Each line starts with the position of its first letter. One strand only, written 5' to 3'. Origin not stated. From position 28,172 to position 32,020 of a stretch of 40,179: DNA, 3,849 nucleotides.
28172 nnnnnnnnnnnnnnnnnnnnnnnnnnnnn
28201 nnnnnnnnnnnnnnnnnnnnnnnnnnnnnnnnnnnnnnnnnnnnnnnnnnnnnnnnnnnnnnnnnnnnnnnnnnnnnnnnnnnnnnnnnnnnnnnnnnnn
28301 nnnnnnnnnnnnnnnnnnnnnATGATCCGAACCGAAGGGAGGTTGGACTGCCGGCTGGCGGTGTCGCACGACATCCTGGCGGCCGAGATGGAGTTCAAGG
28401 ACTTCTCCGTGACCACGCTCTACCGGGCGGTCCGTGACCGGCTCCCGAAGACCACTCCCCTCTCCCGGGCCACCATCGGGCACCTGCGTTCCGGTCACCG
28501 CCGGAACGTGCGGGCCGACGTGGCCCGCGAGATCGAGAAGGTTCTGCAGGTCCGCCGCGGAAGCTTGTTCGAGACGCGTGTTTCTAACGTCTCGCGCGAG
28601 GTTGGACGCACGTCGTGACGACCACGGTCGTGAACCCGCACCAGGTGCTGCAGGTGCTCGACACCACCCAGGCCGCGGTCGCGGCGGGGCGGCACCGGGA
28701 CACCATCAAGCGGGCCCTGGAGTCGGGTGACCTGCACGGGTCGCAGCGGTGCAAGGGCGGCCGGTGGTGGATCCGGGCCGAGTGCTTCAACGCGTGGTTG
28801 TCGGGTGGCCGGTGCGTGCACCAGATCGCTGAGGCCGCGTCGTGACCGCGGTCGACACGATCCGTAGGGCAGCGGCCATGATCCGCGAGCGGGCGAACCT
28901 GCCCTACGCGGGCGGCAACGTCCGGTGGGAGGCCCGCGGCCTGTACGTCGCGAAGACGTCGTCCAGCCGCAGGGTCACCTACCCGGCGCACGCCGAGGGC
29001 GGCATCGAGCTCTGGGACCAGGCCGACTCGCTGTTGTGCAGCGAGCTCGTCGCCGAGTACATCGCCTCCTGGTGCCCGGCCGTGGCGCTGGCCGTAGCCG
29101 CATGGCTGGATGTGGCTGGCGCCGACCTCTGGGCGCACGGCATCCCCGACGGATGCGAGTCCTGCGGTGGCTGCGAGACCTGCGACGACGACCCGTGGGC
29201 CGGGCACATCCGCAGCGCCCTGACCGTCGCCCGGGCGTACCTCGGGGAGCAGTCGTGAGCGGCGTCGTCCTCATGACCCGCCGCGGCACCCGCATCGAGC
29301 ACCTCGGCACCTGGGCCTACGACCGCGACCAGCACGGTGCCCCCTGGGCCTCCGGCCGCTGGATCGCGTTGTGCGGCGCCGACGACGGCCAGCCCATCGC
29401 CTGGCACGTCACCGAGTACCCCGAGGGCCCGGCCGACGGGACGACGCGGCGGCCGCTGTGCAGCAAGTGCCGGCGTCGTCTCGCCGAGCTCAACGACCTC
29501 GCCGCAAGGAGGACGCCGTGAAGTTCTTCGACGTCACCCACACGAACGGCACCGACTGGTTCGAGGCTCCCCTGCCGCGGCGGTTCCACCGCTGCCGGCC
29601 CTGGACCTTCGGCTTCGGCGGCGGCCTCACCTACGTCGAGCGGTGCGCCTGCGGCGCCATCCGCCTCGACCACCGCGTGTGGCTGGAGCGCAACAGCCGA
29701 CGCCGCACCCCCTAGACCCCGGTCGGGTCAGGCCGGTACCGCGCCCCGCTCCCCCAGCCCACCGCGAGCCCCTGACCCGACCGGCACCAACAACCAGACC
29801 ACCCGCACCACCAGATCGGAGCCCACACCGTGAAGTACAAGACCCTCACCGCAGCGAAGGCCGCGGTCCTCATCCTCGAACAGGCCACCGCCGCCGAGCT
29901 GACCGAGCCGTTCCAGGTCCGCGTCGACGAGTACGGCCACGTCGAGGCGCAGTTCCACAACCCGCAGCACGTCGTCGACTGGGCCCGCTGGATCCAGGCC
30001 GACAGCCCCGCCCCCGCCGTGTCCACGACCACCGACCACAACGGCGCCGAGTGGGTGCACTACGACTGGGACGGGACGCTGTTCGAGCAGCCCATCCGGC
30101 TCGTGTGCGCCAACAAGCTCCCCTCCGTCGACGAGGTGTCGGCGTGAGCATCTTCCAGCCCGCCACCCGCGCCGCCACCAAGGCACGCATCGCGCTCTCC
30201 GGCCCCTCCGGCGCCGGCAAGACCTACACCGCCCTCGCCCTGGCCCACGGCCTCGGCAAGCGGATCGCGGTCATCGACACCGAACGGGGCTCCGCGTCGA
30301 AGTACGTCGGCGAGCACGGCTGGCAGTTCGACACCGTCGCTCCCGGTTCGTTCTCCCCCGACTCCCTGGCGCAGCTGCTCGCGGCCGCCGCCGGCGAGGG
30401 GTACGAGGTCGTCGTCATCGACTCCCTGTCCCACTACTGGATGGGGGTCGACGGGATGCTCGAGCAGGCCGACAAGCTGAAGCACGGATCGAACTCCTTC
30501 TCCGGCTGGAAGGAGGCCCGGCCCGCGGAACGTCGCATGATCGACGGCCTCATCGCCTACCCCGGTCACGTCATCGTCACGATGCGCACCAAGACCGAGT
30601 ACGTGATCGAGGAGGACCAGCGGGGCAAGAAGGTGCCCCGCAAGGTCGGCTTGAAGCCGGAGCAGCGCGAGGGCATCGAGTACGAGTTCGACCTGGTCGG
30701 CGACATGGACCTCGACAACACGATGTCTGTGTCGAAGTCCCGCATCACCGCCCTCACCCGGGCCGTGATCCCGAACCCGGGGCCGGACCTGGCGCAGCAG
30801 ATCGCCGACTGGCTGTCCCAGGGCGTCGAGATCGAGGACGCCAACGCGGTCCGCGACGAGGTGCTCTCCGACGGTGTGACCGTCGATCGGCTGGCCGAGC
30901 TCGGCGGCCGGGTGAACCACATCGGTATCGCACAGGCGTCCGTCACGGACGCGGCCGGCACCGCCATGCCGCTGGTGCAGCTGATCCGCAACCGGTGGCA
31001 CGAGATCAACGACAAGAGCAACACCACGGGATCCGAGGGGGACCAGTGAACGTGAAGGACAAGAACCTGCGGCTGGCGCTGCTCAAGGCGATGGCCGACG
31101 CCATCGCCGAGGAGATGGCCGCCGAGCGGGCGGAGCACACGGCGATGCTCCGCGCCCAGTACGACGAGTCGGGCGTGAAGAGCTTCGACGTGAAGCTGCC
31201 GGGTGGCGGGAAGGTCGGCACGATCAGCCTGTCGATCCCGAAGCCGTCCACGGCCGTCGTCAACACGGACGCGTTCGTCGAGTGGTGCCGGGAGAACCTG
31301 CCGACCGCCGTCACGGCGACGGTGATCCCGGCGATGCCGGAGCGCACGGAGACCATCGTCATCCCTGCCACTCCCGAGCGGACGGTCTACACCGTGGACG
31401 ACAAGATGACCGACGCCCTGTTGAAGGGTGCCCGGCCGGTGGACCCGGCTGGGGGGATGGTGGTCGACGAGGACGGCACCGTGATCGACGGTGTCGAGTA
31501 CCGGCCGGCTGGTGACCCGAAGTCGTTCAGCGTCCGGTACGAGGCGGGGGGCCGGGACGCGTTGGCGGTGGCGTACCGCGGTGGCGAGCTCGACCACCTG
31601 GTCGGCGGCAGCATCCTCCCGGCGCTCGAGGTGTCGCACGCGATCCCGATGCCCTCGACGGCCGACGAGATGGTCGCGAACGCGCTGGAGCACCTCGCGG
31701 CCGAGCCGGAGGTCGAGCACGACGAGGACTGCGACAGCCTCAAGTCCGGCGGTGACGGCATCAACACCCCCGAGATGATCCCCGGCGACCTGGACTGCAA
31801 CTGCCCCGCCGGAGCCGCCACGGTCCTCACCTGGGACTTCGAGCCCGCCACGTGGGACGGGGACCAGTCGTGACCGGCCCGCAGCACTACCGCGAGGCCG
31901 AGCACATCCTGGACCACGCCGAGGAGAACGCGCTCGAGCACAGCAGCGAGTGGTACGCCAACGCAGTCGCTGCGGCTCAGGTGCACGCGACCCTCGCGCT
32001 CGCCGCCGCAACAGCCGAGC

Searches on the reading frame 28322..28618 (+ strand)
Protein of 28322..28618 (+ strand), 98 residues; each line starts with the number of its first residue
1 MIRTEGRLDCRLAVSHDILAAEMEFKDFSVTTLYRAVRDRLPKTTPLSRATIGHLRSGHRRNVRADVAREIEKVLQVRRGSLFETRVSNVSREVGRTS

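Call 6: search_protein_families(library=pfam, proteins=[window:28322-28618:+], max_evalue=1)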
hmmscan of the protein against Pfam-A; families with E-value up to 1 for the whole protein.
window:28322-28618:+ (98 aa): 1 family
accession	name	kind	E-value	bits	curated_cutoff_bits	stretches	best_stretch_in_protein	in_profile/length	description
PF01381.28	HTH_3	-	0.035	14.6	23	1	47-78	21-51/55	Helix-turn-helix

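Call 7: search_protein_families(library=phrogs, proteins=[window:28322-28618:+], max_evalue=1)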
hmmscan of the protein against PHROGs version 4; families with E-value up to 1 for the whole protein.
window:28322-28618:+ (98 aa): 3 families
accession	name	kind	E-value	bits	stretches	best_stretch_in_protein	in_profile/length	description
phrog_14639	-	transcription regulation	1.3e-05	26.4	1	17-89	13-88/103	cro-like repressor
phrog_19814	-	unknown function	0.03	15.4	1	37-97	51-109/110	-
phrog_6831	-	transcription regulation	0.22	12.5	1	44-75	27-58/68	transcriptional regulator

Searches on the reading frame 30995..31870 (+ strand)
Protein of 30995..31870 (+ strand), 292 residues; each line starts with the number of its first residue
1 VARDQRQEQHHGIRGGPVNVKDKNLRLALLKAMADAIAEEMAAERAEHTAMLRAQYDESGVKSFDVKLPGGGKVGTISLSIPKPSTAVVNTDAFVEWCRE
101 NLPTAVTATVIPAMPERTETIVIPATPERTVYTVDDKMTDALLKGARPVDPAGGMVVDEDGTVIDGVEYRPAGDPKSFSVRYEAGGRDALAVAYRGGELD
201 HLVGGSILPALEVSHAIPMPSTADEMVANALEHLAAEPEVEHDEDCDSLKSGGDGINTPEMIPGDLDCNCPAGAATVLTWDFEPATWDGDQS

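Call 72: search_protein_families(library=phrogs, proteins=[window:30995-31870:+], max_evalue=0.00001)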
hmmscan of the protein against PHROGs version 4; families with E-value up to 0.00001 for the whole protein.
window:30995-31870:+ (292 aa): 1 family
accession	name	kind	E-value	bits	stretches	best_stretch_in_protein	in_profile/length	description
phrog_11955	-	unknown function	5e-19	69.7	1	7-200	11-188/201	-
